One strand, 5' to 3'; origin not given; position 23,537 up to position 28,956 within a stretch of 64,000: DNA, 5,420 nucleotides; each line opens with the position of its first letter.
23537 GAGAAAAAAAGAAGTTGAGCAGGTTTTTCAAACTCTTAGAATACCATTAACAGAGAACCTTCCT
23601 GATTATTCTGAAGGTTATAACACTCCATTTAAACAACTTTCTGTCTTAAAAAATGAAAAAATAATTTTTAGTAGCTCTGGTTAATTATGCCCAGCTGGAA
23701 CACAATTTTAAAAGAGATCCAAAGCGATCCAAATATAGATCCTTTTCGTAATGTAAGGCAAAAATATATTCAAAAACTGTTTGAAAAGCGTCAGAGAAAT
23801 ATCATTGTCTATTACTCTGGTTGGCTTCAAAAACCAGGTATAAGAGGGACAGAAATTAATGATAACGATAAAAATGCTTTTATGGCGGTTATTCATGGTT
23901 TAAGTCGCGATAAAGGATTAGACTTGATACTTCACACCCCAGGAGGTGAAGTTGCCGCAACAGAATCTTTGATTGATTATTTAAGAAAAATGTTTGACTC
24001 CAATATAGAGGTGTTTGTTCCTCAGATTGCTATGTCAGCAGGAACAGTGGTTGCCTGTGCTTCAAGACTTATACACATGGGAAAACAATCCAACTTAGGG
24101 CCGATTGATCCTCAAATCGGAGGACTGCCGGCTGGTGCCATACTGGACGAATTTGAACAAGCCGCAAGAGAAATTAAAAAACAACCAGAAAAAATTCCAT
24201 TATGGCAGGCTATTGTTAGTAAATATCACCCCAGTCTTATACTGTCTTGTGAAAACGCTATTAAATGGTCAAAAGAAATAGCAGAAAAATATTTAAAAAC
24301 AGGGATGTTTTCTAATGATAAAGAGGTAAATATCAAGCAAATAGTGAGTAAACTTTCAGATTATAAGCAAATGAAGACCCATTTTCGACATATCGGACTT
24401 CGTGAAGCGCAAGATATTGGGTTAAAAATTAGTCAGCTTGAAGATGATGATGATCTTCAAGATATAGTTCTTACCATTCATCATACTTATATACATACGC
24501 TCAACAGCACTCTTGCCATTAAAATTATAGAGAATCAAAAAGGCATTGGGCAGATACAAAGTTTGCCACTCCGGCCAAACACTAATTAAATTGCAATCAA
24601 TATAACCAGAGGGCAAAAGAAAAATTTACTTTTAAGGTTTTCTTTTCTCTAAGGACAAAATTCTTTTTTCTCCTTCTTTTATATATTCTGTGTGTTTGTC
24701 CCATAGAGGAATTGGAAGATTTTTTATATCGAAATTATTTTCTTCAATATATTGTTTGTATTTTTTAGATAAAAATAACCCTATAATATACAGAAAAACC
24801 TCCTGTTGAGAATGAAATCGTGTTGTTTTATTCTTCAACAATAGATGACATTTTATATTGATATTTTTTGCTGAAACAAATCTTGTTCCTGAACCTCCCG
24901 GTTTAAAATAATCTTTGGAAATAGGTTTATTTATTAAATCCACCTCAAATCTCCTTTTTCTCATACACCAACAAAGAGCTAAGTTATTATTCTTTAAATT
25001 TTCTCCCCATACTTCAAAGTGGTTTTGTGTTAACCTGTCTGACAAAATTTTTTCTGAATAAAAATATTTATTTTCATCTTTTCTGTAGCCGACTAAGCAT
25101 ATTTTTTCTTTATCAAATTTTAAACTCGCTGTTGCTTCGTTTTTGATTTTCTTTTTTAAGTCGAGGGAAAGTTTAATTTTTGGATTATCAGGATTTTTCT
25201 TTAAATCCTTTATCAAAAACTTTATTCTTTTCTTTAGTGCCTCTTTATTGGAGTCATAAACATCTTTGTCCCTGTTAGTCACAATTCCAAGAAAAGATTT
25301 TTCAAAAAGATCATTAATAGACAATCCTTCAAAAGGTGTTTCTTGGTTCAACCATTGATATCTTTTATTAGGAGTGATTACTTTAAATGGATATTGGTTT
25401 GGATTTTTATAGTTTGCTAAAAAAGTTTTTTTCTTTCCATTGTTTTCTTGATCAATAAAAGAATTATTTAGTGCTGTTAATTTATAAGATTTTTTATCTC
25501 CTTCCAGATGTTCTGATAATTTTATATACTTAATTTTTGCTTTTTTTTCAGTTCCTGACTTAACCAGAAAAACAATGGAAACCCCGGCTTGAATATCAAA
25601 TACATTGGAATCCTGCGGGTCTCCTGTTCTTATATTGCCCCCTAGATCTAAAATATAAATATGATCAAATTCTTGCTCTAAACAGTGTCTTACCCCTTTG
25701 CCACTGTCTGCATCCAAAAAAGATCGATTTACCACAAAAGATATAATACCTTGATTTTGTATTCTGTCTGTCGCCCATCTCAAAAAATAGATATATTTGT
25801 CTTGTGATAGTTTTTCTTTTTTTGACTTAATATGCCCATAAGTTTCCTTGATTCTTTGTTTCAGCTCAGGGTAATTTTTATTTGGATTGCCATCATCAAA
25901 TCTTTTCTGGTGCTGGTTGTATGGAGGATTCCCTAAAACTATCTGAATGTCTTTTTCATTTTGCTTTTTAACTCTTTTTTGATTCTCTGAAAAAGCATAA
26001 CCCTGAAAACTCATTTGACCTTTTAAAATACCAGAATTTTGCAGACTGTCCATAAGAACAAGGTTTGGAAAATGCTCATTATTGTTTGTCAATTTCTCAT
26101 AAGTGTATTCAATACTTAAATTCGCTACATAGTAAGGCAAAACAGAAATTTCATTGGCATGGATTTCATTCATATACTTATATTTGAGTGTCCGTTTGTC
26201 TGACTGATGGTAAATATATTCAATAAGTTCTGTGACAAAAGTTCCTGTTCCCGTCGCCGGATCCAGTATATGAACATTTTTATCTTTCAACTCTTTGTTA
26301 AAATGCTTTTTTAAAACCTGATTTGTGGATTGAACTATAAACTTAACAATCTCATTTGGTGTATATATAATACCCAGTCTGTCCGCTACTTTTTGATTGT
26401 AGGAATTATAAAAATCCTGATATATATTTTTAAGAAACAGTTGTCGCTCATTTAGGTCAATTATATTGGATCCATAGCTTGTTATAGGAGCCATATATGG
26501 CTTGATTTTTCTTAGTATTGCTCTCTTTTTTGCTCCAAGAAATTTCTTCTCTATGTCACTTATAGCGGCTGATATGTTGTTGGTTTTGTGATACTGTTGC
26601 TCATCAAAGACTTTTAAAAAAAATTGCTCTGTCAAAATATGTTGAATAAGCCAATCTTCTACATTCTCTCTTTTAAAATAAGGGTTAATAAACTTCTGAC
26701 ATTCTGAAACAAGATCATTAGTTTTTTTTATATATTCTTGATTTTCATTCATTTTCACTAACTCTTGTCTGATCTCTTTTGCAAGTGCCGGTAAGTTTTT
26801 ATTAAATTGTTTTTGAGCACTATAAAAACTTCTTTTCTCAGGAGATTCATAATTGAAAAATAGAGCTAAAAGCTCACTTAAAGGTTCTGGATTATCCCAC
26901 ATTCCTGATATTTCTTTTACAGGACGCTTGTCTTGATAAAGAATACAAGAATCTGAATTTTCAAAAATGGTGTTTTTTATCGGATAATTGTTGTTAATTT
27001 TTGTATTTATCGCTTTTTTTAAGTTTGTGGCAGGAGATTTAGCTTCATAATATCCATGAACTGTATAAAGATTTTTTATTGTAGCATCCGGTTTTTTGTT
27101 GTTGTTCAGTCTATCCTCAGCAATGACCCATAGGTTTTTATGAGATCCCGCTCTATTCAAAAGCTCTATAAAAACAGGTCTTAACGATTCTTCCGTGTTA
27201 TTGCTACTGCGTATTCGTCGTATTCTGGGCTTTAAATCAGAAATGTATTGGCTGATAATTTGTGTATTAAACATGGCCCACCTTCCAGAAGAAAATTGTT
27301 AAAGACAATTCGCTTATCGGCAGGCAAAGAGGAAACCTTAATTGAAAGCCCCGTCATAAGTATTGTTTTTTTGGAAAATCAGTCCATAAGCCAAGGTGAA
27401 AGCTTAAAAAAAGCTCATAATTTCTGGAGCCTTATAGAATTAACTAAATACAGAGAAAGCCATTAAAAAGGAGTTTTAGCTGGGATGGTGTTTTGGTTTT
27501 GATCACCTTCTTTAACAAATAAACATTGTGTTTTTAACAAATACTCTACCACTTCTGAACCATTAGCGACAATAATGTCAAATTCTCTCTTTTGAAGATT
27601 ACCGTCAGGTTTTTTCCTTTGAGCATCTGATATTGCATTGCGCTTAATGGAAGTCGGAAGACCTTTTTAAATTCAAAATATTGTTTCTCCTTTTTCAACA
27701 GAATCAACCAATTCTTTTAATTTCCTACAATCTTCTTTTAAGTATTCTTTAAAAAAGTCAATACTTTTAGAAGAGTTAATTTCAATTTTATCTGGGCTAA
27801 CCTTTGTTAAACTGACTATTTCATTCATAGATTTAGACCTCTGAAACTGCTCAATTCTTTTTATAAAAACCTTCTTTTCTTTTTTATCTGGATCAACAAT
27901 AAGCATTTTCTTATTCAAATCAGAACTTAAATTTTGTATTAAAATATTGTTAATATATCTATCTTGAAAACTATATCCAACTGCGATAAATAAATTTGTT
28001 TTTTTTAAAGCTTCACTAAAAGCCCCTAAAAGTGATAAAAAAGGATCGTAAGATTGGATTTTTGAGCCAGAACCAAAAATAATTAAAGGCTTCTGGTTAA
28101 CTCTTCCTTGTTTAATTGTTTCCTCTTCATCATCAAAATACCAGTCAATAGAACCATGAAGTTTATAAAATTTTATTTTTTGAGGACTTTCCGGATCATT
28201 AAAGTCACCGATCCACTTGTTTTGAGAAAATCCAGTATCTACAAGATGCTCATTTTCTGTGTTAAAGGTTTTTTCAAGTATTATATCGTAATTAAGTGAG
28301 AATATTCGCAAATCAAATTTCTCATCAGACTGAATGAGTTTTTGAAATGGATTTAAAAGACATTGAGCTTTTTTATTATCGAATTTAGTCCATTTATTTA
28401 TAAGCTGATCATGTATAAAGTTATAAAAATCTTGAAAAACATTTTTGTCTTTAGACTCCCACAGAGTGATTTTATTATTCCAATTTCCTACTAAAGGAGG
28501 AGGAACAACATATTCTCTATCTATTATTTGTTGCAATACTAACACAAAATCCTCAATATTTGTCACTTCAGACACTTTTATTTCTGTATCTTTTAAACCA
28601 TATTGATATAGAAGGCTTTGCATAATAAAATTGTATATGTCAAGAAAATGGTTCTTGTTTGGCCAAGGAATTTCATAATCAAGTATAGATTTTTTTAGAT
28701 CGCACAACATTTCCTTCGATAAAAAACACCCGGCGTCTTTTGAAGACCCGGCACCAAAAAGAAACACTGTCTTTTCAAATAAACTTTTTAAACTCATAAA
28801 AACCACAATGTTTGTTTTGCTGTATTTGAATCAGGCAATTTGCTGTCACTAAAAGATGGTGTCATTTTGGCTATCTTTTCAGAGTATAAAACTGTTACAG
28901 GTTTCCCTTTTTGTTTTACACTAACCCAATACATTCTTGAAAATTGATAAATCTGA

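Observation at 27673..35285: Type III RM - dead long-B Argonaute - SIR2 in one apparent operon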

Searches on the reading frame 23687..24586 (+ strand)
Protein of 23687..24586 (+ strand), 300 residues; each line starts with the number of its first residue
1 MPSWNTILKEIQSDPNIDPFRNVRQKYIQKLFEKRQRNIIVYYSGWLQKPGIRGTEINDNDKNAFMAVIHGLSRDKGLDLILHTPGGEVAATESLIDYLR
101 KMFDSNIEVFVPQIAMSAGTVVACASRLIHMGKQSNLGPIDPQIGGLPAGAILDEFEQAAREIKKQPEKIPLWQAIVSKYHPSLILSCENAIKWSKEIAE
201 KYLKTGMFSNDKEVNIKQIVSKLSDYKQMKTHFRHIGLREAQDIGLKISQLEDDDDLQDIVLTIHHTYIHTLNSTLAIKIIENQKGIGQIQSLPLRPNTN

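Call 28: search_protein_families(library=pfam, proteins=[window:23687-24586:+], max_evalue=0.001)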
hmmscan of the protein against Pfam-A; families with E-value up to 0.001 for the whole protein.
window:23687-24586:+ (300 aa): 3 families
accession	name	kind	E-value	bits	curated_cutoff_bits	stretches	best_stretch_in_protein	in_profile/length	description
PF01972.22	SDH_protease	-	1.4e-22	80.5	31.3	1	23-249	36-245/286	ClpP-like SDH-type serine proteinase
PF25145.1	NfeD1b_N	-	9.3e-06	25.8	40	1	82-139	38-94/189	NfeD1b, N-terminal domain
PF00574.28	CLP_protease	-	2.2e-05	24.9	20.2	1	54-127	22-97/182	Clp protease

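Call 83: search_protein_families(library=padloc, proteins=[window:23687-24586:+], max_evalue=0.001)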
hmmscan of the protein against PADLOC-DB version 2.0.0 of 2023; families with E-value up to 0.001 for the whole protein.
window:23687-24586:+ (300 aa): 0 families

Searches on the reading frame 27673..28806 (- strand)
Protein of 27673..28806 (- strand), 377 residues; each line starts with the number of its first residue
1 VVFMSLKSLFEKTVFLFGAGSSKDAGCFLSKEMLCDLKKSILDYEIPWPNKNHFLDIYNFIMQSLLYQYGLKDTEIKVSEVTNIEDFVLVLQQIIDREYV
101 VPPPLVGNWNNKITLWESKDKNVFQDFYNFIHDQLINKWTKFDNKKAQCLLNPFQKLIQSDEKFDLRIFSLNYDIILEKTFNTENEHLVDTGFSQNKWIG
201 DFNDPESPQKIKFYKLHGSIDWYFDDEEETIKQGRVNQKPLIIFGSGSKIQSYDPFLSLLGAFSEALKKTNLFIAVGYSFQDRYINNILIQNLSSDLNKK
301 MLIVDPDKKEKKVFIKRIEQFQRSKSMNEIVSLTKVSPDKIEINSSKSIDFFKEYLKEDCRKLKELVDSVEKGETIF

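Call 60: find_related_loci(query=A2, collection=metagenome_contigs, flank=10000)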
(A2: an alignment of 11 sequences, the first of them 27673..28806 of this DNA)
Query A2 (377 aa) in metagenome_contigs; peptide patterns used: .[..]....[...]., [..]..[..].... (x = any residue, [..] = any of these).
282 stretches matched a pattern; 37 encode a relative of the query (tblastn E <= 1e-3); 37 distinct loci.
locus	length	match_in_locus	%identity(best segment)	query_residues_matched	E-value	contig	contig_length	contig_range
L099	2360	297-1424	57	4-377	1e-153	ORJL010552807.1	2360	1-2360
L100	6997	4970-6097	58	4-377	9e-144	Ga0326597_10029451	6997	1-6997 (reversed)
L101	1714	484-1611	57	4-377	3e-155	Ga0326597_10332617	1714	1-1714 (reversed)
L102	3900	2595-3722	53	4-377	1e-142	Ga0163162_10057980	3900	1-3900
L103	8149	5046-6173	57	4-377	2e-136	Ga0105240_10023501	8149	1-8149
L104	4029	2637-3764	53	4-377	5e-138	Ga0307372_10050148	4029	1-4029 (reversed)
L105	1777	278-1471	45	1-377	1e-113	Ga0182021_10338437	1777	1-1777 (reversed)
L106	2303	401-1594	44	1-377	1e-110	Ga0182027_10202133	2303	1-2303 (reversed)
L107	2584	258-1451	46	1-377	8e-110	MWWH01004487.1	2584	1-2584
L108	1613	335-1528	45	1-377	5e-113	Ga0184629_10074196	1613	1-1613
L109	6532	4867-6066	43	1-377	3e-105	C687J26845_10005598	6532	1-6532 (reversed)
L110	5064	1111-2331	44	1-377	5e-103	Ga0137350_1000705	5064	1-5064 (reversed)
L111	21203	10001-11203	44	1-377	1e-102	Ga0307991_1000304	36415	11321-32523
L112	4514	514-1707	44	1-377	3e-102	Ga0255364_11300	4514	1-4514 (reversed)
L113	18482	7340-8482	44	1-377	1e-101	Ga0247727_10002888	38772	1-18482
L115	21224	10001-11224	44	1-377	1e-101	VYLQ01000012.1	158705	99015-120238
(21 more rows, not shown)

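Call 67: search_protein_families(library=pfam, proteins=[L103:11-2656:+, L115:7038-7895:+], max_evalue=0.0001)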
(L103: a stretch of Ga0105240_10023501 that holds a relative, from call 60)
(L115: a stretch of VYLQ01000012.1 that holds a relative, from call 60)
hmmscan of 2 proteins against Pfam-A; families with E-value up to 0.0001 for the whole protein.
L103:11-2656:+ (882 aa): 4 families
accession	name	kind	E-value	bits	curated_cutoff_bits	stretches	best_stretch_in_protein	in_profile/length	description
PF18766.7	SWI2_SNF2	-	2.4e-19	70.3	26.7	1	82-327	1-190/221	SWI2/SNF2 ATPase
PF04851.21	ResIII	-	1.6e-13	51.4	22.5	1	79-282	4-163/164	Type III restriction enzyme, res subunit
PF22679.2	T1R_D3-like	-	1.1e-10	42.6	27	1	391-533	3-156/158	Type I restriction enzyme subunit R domain 3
PF00270.35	DEAD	-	8.5e-06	26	26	1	104-284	18-163/167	DEAD/DEAH box helicase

L115:7038-7895:+ (286 aa): 0 families
